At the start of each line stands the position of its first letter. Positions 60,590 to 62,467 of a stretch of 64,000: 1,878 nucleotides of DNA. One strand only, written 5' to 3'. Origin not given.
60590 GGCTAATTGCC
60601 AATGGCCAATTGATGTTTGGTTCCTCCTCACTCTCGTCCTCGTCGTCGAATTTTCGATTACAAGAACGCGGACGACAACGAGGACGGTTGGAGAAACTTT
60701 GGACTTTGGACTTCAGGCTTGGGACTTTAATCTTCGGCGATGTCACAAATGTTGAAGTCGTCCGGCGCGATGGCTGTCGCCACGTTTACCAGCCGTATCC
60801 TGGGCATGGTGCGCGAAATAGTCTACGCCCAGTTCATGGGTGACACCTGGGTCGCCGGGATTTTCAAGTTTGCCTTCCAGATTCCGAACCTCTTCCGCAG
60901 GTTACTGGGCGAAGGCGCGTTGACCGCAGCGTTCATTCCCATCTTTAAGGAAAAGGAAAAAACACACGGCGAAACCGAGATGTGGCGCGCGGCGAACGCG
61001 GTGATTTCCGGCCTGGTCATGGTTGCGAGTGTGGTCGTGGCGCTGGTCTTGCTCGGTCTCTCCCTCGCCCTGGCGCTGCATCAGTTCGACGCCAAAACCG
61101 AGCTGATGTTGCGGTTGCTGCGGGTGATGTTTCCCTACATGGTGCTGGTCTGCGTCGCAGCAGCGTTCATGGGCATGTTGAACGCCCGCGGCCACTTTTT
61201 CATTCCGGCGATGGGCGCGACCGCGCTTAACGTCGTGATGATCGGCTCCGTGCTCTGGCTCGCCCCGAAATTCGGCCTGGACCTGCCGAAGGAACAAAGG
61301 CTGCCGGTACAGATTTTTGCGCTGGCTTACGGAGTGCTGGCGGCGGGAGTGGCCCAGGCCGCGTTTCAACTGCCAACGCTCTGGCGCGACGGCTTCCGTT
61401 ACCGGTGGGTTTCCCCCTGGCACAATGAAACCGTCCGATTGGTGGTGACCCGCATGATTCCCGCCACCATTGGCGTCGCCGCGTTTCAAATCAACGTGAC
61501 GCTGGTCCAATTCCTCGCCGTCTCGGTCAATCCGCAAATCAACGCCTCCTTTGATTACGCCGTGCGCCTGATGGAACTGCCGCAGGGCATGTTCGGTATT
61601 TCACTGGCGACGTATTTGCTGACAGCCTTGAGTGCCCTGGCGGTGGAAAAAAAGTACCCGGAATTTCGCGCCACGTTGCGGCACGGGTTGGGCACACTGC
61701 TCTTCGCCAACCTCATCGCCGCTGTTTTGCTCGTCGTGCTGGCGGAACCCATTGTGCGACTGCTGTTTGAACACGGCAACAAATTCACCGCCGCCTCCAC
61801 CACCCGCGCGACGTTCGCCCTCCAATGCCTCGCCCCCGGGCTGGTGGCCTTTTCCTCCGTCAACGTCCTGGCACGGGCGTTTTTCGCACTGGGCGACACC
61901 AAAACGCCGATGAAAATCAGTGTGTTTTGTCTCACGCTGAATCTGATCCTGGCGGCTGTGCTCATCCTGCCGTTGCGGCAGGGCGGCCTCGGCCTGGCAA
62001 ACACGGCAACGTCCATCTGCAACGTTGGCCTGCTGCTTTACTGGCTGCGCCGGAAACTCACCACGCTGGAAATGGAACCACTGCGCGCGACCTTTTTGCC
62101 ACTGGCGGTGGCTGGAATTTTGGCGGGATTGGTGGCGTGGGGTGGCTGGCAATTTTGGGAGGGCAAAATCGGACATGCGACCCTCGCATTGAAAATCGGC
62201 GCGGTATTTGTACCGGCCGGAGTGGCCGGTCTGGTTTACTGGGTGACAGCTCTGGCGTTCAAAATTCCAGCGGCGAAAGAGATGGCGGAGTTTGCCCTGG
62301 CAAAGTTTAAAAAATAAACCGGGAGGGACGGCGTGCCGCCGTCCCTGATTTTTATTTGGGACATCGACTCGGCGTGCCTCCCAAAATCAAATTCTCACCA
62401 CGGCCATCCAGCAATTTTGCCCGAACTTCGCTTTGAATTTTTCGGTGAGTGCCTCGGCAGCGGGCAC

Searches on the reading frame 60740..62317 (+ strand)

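Call 38: search_protein_families(library=pfam, proteins=[window:60740-62317:+], max_evalue=0.0001)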
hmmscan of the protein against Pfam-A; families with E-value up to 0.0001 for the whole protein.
window:60740-62317:+ (525 aa): 2 families
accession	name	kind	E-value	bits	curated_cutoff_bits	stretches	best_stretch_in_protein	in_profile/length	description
PF03023.19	MurJ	-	3.3e-97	326.4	27.4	1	30-477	2-440/451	Lipid II flippase MurJ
PF01554.23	MatE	-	3.5e-08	33.7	24.9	1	283-406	42-160/161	MatE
